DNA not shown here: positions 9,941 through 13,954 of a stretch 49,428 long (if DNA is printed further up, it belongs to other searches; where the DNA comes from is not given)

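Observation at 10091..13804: Single-polypeptide fusion of an extracytoplasmic subtilase to an AmpG/PAT-family MFS permease (candidate tethered 'cut-and-import' machine)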

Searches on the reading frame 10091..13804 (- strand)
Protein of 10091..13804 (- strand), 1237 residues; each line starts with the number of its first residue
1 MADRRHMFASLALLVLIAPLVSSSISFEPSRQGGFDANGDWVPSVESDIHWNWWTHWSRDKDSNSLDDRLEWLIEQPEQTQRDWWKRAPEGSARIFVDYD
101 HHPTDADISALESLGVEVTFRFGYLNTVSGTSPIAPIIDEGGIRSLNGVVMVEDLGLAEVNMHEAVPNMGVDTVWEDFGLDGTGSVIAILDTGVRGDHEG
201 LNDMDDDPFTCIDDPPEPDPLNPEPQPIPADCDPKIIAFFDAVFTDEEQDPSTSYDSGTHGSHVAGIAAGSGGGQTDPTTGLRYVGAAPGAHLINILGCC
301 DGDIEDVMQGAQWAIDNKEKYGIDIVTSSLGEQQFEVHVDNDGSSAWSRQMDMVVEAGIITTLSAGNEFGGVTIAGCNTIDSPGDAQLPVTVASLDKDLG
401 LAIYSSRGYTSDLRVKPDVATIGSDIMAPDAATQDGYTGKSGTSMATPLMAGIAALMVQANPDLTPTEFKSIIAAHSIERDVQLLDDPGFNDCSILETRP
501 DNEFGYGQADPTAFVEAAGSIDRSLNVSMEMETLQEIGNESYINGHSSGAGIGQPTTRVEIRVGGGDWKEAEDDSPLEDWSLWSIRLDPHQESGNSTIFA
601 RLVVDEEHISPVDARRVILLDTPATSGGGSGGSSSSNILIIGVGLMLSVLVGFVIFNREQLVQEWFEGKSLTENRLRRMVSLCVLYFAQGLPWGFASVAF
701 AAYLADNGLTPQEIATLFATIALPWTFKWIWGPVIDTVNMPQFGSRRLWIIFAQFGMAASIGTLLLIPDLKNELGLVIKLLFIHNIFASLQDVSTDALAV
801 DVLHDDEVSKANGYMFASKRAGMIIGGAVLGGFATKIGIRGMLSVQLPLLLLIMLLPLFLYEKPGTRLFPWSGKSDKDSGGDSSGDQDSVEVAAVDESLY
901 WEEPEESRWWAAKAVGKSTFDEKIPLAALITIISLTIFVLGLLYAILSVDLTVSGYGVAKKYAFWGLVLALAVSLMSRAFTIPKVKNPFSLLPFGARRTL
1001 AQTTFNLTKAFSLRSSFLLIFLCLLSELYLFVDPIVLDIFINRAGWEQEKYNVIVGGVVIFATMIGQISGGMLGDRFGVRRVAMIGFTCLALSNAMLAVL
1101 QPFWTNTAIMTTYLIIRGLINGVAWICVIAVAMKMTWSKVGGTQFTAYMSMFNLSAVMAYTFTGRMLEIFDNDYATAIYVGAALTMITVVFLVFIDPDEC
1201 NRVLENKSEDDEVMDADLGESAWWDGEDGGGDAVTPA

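Call 3: search_protein_families(library=pfam, proteins=[window:10091-13804:-], max_evalue=1)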
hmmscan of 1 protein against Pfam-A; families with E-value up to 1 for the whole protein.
window:10091-13804:- (1237 aa): 3 families
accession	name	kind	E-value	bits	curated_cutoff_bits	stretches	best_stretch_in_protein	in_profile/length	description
PF00082.27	Peptidase_S8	-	3.6e-42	145.1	21.8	1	182-507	1-288/288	Subtilase family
PF07690.21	MFS_1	-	1.4e-27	97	33.4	2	682-1158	1-345/347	Major Facilitator Superfamily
PF13000.13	Acatn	-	8.2e-09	35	23.7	1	682-756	5-80/546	Acetyl-coenzyme A transporter 1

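Call 4: search_protein_families(library=ncbifam, proteins=[window:10091-13804:-], max_evalue=1)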
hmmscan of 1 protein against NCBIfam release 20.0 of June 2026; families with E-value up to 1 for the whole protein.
window:10091-13804:- (1237 aa): 15 families
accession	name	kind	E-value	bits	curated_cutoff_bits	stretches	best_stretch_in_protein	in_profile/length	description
TIGR00901.2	2A0125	subfamily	7.6e-36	123.7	350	1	677-1192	4-413/417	AmpG family muropeptide MFS transporter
TIGR02718.1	sider_RhtX_FptX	subfamily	2.4e-23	82.7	356.15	2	678-855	2-180/390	RhtX/FptX family siderophore transporter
NF008867.0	PRK11902.1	equivalog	2.2e-22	79.6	656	2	675-836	11-170/419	muropeptide transporter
NF008238.0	PRK11010.1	equivalog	7.9e-17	61.2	756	2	675-855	10-189/492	muropeptide MFS transporter AmpG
TIGR03921.1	T7SS_mycosin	equivalog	3.1e-14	52.9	278.75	1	252-475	45-261/353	type VII secretion-associated serine protease mycosin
NF040553.1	SGO_0316_fam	subfamily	1.6e-08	32.7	1400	2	402-461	654-711/1486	SGO_0316/SGO_0317 family LPXTG-anchored serine peptidase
TIGR00880.1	2_A_01_02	superfamily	3.3e-08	33.7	131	3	777-844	54-120/141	multidrug resistance protein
NF033595.1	denti_PrtP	equivalog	5.1e-06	25.4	300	1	425-507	420-494/606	dentilisin complex serine proteinase subunit PrtP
TIGR00895.1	2A0115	subfamily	1.2e-05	24.4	418.55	1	1055-1198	57-194/398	aromatic acid/H+ symport family MFS transporter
NF040809.1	germ_prot_CspBA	exception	4.6e-05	21.2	1250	2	379-459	395-474/1099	bifunctional germination protease/germinant receptor pseudoprotease CspBA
NF040808.2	CspC_non_triad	exception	0.0059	15.1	675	1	390-459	431-499/556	bile acid germinant receptor pseudoprotease CspC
TIGR03895.1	protease_PatA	subfamily_domain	0.025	13.3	421.05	1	421-459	142-178/606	PatA/PatG family cyanobactin maturation protease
NF005159.0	PRK06635.2-3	equivalog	0.054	12.5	379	1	322-384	296-359/406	aspartate kinase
NF042956.1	IteS_antiphage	equivalog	0.089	11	900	1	295-459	325-510/747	S8 family anti-phage peptidase IteS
NF041528.1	strep_LAETG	domain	0.1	12.4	30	1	442-459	6-23/35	LAETG motif-containing sortase-dependent surface protein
